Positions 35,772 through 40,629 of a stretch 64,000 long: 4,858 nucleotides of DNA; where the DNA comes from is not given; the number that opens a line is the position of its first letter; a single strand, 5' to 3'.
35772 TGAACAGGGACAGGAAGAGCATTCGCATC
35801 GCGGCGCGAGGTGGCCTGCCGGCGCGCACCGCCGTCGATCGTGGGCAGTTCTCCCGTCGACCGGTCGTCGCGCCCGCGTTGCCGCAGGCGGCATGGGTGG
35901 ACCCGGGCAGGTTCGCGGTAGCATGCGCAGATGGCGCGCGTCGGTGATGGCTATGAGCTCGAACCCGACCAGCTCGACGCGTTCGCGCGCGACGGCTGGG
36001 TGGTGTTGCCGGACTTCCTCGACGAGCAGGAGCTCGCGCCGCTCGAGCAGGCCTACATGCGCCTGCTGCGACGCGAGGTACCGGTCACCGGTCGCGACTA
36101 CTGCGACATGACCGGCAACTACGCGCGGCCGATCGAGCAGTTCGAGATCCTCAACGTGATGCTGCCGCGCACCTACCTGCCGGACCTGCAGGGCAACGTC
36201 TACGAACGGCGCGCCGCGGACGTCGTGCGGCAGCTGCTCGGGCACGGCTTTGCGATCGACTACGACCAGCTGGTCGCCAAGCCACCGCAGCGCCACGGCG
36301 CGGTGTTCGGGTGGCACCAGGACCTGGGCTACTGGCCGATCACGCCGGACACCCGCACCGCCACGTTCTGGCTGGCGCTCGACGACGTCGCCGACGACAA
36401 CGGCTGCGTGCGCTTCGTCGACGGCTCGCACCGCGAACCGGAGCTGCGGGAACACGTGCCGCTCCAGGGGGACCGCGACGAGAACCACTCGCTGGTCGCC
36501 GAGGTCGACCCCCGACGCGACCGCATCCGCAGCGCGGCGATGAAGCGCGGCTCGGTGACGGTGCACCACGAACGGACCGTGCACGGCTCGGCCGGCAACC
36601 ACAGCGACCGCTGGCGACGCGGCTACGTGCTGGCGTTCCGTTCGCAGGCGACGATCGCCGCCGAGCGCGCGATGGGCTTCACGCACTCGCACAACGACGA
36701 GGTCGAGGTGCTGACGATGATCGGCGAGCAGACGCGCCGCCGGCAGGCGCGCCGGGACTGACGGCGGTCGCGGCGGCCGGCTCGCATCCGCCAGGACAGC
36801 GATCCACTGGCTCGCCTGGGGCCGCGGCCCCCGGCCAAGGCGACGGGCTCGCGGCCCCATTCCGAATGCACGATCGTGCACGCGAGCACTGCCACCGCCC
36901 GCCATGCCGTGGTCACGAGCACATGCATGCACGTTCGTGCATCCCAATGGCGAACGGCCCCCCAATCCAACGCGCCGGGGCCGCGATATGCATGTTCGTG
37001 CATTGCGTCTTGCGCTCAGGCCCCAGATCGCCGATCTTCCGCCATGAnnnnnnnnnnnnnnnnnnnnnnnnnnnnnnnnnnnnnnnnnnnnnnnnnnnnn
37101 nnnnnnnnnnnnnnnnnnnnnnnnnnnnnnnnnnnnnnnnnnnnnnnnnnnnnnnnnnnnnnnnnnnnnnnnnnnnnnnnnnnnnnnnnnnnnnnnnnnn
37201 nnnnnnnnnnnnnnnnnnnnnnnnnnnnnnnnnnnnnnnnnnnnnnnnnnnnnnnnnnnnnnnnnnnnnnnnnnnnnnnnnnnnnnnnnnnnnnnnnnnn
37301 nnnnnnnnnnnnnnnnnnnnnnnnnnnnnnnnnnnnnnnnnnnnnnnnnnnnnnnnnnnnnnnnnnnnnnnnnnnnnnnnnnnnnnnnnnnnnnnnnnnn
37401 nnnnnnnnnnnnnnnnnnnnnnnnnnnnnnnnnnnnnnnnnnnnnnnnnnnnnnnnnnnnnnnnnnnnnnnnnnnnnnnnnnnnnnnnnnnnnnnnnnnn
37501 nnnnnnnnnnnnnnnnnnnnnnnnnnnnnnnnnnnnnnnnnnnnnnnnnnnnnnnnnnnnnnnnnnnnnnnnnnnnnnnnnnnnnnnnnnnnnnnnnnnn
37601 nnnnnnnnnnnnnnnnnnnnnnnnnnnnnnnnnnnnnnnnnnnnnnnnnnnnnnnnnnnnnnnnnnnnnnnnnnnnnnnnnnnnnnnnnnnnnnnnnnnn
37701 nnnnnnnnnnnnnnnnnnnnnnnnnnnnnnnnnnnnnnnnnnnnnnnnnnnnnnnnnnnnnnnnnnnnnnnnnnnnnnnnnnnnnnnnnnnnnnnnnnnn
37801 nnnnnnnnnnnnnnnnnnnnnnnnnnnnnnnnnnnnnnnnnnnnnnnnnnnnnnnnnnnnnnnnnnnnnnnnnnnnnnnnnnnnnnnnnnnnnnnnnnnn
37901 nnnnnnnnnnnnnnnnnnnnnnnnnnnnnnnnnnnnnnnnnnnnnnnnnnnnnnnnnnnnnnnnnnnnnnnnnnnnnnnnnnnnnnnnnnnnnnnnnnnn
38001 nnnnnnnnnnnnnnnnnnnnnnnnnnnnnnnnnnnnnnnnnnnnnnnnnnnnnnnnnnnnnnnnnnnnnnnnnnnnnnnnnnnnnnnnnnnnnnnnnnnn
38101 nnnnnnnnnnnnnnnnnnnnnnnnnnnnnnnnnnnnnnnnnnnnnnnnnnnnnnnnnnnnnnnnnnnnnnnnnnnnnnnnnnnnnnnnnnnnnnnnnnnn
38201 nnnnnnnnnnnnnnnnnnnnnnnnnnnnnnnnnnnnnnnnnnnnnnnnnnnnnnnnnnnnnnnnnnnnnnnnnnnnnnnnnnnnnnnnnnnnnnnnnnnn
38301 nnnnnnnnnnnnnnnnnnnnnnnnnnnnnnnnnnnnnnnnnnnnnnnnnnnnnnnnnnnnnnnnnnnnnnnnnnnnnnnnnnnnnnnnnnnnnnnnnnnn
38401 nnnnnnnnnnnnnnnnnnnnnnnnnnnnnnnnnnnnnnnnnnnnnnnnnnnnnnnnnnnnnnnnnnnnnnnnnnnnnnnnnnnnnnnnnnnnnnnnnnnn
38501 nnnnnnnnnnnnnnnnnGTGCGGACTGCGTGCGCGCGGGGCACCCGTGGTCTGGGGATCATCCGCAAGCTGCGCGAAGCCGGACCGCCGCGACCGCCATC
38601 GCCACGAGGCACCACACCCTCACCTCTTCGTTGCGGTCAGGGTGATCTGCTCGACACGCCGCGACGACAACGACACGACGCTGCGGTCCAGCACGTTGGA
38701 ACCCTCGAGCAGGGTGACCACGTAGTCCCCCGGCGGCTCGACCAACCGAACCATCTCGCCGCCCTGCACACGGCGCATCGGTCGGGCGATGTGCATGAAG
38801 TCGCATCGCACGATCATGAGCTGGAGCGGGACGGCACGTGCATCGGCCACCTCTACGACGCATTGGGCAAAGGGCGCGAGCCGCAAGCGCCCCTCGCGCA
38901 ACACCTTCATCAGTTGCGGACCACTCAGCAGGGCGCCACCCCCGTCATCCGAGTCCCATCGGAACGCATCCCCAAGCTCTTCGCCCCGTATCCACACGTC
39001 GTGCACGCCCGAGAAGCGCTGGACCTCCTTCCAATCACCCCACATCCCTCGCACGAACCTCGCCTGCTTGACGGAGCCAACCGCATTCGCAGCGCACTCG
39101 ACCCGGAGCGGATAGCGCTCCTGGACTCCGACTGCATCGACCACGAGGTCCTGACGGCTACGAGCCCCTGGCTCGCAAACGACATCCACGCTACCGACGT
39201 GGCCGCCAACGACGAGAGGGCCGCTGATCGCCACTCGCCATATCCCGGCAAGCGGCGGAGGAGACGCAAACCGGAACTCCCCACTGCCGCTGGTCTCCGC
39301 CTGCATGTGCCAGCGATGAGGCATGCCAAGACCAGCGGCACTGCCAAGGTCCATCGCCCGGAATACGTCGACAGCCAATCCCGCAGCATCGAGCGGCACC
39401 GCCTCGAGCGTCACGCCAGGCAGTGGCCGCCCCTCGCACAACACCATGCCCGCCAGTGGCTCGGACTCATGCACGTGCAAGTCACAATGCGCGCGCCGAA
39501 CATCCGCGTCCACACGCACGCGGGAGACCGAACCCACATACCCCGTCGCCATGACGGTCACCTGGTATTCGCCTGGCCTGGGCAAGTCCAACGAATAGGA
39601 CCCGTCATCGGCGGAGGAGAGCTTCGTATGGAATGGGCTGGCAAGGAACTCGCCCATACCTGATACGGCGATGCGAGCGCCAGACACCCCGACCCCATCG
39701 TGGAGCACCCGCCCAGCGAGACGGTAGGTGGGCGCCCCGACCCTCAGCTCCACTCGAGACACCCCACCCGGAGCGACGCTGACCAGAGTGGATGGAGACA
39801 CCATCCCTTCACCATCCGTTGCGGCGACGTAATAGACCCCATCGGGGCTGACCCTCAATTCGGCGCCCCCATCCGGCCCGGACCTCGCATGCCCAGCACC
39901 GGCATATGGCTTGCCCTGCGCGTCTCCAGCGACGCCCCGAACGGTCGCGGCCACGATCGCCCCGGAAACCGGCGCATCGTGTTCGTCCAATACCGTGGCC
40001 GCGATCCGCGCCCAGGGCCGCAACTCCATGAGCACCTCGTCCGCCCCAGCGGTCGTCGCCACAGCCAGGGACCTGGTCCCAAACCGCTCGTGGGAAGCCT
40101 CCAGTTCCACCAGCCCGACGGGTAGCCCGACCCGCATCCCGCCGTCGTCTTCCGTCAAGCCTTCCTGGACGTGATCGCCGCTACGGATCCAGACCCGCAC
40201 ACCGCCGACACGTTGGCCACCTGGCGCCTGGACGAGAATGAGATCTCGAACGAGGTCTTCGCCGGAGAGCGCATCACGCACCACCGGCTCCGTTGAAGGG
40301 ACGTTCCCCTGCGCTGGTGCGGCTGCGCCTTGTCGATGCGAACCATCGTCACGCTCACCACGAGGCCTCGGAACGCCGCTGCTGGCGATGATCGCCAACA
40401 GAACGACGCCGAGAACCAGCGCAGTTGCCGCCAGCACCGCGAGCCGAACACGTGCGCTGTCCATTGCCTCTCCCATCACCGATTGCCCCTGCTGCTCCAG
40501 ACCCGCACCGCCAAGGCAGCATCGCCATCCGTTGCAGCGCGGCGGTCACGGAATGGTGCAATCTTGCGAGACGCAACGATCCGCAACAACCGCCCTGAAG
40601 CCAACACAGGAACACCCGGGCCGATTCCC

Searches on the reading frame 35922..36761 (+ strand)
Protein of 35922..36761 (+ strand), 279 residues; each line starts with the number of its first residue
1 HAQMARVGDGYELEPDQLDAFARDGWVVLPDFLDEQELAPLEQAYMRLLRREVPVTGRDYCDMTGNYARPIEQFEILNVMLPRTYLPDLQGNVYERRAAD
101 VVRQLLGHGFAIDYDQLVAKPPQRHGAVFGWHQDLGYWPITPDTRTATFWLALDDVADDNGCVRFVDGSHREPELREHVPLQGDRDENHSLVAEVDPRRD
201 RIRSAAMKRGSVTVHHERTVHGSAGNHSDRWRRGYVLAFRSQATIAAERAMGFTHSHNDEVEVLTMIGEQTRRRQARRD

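Call 14: search_protein_families(library=pfam, proteins=[window:35922-36761:+])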
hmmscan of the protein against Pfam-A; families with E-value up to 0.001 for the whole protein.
window:35922-36761:+ (279 aa): 1 family
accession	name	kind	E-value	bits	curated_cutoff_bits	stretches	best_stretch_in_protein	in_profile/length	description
PF05721.19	PhyH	-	7.1e-34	118.4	22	1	21-234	1-213/213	Phytanoyl-CoA dioxygenase (PhyH)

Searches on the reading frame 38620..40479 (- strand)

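Call 65: search_protein_families(library=pfam, proteins=[window:38620-40479:-], max_evalue=0.01)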
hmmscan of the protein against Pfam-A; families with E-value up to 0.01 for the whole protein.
window:38620-40479:- (619 aa): 3 families
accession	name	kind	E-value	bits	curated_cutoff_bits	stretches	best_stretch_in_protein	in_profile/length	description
PF13620.12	CarboxypepD_reg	-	6.4e-19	68.5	32.3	2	254-326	2-72/82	Carboxypeptidase regulatory-like domain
PF10670.15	DUF4198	-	6.4e-09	36.7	34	0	254-310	149-206/209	Domain of unknown function (DUF4198)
PF13715.12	CarbopepD_reg_2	-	0.0023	18.3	32.2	0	285-326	26-67/88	CarboxypepD_reg-like domain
